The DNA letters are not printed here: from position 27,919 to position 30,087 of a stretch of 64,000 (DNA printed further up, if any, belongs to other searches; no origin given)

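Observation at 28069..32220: Two amidohydrolase paralogs have replaced the canonical HxH metal-binding motif with S/N-D-G-D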

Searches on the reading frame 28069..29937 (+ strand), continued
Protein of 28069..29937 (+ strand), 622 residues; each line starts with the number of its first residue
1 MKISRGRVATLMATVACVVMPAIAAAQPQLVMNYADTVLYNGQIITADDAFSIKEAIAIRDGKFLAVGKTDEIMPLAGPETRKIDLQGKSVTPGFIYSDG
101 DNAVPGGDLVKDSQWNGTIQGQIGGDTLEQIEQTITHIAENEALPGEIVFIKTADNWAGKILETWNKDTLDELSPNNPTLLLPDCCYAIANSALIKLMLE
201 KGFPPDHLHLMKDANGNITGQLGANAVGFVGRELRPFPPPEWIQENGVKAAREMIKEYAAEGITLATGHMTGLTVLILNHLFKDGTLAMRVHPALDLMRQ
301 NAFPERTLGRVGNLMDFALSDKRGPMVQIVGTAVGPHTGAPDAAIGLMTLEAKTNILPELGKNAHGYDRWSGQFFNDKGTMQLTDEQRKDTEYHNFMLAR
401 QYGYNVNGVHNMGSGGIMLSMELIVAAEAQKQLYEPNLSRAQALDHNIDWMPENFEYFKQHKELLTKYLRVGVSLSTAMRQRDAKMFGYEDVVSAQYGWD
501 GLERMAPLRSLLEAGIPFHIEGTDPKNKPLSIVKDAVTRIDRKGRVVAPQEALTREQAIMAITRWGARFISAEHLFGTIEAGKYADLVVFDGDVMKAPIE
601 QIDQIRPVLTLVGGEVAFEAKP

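Call 32: search_protein_families(library=pfam, proteins=[L002:6671-8152:-, L002:8153-8578:-, L002:8637-9812:+, L002:11954-12208:+, L002:13694-14725:+], max_evalue=0.1)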
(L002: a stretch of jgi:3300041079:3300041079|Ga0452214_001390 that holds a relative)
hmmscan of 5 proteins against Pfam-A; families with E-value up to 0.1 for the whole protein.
L002:6671-8152:- (493 aa): 0 families

L002:8153-8578:- (141 aa): 2 families
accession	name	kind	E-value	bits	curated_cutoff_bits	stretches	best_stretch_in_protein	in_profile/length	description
PF07731.20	Cu-oxidase_2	-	0.015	15.5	20.4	1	61-96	29-67/137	Multicopper oxidase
PF01052.25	FliMN_C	-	0.024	15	23.8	1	49-91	8-50/73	Type III flagellar switch regulator (C-ring) FliN C-term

L002:8637-9812:+ (391 aa): 3 families
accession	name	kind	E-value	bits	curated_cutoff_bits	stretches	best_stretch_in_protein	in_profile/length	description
PF05694.17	SBP56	-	5.6e-05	22.5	34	1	49-86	35-73/453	56kDa selenium binding protein (SBP56)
PF10282.15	Lactonase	-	0.00097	18.9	21.7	1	297-339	165-209/344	Lactonase, 7-bladed beta-propeller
PF21783.3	YNCE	-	0.0017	18.2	27.1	1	272-367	195-281/339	YNCE-like beta-propeller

L002:11954-12208:+ (84 aa): 1 family
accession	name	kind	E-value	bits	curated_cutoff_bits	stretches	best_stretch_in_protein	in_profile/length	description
PF14574.11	RACo_C_ter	-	0.074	12.5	27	1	36-70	56-90/261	C-terminal domain of RACo the ASKHA domain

L002:13694-14725:+ (343 aa): 2 families
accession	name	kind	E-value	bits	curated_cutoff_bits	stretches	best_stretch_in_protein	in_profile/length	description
PF09084.16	NMT1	-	5.2e-07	30.2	20.5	1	136-261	80-211/216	NMT1/THI5 like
PF13379.11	NMT1_2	-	0.00054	20.3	24.7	1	187-264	165-242/252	NMT1-like family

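Call 33: search_protein_representatives(alignment_id=A2)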
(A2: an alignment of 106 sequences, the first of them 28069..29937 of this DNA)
Query: 106 sequences, 632 profile positions. Proteins with E-value up to 0.001 (for the whole library): 42540; up to 1e-10: 15090; up to 1e-30: 1391. The best 150 are listed.
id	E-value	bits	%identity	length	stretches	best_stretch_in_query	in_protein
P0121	1.4e-269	912.2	-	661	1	11-631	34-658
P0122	1.0e-214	730.9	-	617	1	9-630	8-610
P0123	3.0e-178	610.4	-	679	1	19-627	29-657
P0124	5.5e-166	569.9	-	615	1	11-629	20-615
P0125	6.1e-160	549.9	-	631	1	13-631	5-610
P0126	5.9e-159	546.7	-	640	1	14-630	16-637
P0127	2.5e-138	478.5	-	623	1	24-631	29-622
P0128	3.0e-136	471.7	-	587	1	15-629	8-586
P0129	2.0e-111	389.6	-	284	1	9-242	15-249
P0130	6.5e-109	381.4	-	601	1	8-629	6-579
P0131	7.2e-106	371.3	-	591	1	13-629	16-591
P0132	8.8e-106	371.0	-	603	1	13-629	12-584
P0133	1.4e-104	367.0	-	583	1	9-628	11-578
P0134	7.1e-104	364.7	-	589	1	11-631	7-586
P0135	6.8e-103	361.5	-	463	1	168-630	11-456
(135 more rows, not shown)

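Call 37: find_encoding_contigs(protein=P0059, flank=8000, max_places=2)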
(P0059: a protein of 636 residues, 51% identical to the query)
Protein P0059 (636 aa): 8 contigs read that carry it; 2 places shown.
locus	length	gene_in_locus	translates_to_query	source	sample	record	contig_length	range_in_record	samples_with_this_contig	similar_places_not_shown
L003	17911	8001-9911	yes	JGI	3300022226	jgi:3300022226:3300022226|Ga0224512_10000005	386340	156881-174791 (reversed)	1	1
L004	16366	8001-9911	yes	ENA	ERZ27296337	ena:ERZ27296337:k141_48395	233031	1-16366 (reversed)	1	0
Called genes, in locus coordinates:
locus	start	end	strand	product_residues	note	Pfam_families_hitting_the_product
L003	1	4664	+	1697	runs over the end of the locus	PF00691:OmpA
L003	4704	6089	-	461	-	-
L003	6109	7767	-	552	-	-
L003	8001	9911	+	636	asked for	PF07969:Amidohydro_3, PF01979:Amidohydro_1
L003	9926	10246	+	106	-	-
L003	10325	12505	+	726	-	PF19313:DUF5916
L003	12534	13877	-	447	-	PF01321:Creatinase_N (weak), PF00557:Peptidase_M24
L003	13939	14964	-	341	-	PF09084:NMT1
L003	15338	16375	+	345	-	-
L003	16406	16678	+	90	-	PF01169:GDT1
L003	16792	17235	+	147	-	-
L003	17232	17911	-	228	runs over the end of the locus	-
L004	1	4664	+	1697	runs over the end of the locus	PF00691:OmpA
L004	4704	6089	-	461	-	-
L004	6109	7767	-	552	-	-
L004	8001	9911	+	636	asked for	PF07969:Amidohydro_3, PF01979:Amidohydro_1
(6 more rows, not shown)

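Call 38: find_encoding_contigs(protein=P0114, flank=8000, max_places=2)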
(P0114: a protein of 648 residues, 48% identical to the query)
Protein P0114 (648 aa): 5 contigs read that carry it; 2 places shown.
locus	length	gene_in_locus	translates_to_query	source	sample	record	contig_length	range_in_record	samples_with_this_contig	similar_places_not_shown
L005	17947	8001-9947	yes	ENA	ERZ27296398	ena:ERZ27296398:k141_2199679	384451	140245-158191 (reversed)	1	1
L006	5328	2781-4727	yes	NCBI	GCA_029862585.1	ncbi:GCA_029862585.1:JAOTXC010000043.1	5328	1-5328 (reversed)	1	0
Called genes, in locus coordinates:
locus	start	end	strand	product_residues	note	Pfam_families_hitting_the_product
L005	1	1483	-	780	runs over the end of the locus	PF04945:YHS, PF19335:HMBD, PF00122:E1-E2_ATPase, PF00702:Hydrolase, PF08282:Hydrolase_3 (faint)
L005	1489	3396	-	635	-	PF02776:TPP_enzyme_N, PF00205:TPP_enzyme_M, PF02775:TPP_enzyme_C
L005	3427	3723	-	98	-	-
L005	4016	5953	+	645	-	PF07969:Amidohydro_3, PF01979:Amidohydro_1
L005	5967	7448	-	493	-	-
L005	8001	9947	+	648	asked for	PF07969:Amidohydro_3, PF01979:Amidohydro_1 (weak)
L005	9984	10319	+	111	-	-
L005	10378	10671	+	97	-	-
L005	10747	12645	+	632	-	PF02776:TPP_enzyme_N, PF00205:TPP_enzyme_M, PF02775:TPP_enzyme_C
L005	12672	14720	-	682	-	PF00171:Aldedh, PF01575:MaoC_dehydratas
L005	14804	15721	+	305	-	PF07848:PaaX, PF20803:PaaX_M, PF08223:PaaX_C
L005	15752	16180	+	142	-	PF13622:4HBT_3 (weak), PF03061:4HBT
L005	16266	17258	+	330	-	PF05138:PaaA_PaaC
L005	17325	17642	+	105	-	PF06243:PaaB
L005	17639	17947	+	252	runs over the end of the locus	PF05138:PaaA_PaaC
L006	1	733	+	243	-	PF07969:Amidohydro_3, PF01979:Amidohydro_1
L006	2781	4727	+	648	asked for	PF07969:Amidohydro_3, PF01979:Amidohydro_1 (weak)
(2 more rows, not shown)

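Call 39: find_encoding_contigs(protein=P0022, flank=8000, max_places=2)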
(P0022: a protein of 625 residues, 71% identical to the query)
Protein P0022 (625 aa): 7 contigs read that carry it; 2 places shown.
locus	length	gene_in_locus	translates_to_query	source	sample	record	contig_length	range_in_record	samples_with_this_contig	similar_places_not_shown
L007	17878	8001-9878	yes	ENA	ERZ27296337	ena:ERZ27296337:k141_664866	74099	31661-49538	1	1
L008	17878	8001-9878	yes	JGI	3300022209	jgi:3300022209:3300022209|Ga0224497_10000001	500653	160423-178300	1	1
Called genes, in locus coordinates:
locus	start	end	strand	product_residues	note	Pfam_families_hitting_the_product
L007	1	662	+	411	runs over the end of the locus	PF25371:DUF7884 (weak), PF02353:CMAS, PF13489:Methyltransf_23, PF05175:MTS (weak), PF13847:Methyltransf_31, PF08241:Methyltransf_11, PF08242:Methyltransf_12, PF13649:Methyltransf_25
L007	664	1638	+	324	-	PF00890:FAD_binding_2 (weak), PF01266:DAO, PF01494:FAD_binding_3 (faint), PF03486:HI0933_like (faint), PF13450:NAD_binding_8, PF22578:GGR_cat (weak)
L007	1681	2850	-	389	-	PF00487:FA_desaturase, PF01610:DDE_Tnp_ISL3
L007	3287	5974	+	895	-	PF07715:Plug, PF00593:TonB_dep_Rec_b-barrel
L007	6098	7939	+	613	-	PF01979:Amidohydro_1 (weak), PF07969:Amidohydro_3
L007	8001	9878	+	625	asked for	PF07969:Amidohydro_3, PF01979:Amidohydro_1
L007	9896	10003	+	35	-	-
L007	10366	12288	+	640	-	PF08298:AAA_PrkA, PF06798:PrkA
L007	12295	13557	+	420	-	PF04285:DUF444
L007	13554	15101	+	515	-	PF04293:SpoVR, PF24755:SpoVR_C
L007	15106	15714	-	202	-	-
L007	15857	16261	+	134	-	-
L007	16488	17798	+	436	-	PF04389:Peptidase_M28, PF01546:Peptidase_M20, PF07687:M20_dimer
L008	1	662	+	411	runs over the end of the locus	PF25371:DUF7884 (weak), PF02353:CMAS, PF13489:Methyltransf_23, PF05175:MTS (weak), PF13847:Methyltransf_31, PF08241:Methyltransf_11, PF08242:Methyltransf_12, PF13649:Methyltransf_25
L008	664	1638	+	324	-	PF00890:FAD_binding_2 (weak), PF01266:DAO, PF01494:FAD_binding_3 (faint), PF03486:HI0933_like (faint), PF13450:NAD_binding_8, PF22578:GGR_cat (weak)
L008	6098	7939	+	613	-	PF01979:Amidohydro_1 (weak), PF07969:Amidohydro_3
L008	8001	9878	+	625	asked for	PF07969:Amidohydro_3, PF01979:Amidohydro_1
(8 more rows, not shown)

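Call 47: find_related_loci(query=A2, collection=metagenome_contigs, flank=6000)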
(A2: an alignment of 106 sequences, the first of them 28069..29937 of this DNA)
Query A2 (622 aa) in metagenome_contigs; peptide patterns used: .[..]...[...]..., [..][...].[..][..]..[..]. (x = any residue, [..] = any of these).
600 stretches matched a pattern (row limit reached: there are more); 153 encode a relative of the query (tblastn E <= 1e-3); the best 80 are kept; 80 distinct loci.
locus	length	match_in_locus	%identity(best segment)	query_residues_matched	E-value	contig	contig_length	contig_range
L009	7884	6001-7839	53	18-621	0e+0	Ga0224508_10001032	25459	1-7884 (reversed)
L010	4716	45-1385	28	117-610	1e-46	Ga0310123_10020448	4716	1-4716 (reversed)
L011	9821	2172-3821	27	33-620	8e-37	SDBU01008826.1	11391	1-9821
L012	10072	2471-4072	28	36-619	2e-30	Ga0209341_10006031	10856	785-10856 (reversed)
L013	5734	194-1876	25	10-621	3e-27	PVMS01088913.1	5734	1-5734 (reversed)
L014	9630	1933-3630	26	19-619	2e-25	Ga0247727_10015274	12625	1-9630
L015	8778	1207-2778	27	36-620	5e-25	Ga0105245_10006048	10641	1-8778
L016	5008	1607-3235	26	11-620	1e-24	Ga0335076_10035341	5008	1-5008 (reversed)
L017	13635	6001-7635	23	36-619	3e-23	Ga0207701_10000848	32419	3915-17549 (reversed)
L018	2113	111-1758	40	35-621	1e-20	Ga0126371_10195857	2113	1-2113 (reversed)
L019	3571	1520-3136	26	37-620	2e-20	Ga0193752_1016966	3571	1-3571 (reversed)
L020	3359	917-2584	25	15-618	3e-20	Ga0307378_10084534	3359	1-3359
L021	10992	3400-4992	32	35-618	4e-20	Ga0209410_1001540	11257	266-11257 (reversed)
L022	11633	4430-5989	30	35-620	3e-18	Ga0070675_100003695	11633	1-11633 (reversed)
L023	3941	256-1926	27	7-619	2e-18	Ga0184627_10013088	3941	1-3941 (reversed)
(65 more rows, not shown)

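Call 62: list_cluster_members(proteins=[window:28069-29937:+, window:30367-32220:-, window:29990-30370:-])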
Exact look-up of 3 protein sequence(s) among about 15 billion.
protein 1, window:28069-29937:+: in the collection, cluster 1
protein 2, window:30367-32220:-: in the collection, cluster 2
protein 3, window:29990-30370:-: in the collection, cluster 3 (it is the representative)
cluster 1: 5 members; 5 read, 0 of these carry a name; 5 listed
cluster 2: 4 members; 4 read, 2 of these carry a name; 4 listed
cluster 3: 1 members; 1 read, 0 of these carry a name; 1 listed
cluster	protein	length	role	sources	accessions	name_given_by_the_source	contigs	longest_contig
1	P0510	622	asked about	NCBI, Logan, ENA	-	-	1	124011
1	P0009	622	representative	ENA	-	-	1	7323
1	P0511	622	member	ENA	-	-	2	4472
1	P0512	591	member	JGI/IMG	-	-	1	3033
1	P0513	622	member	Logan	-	-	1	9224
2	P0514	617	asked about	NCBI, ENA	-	-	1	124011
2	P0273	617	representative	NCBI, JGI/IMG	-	predicted amidohydrolase YtcJ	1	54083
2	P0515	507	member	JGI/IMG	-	predicted amidohydrolase YtcJ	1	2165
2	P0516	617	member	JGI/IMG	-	-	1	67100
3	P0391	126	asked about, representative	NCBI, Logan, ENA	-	-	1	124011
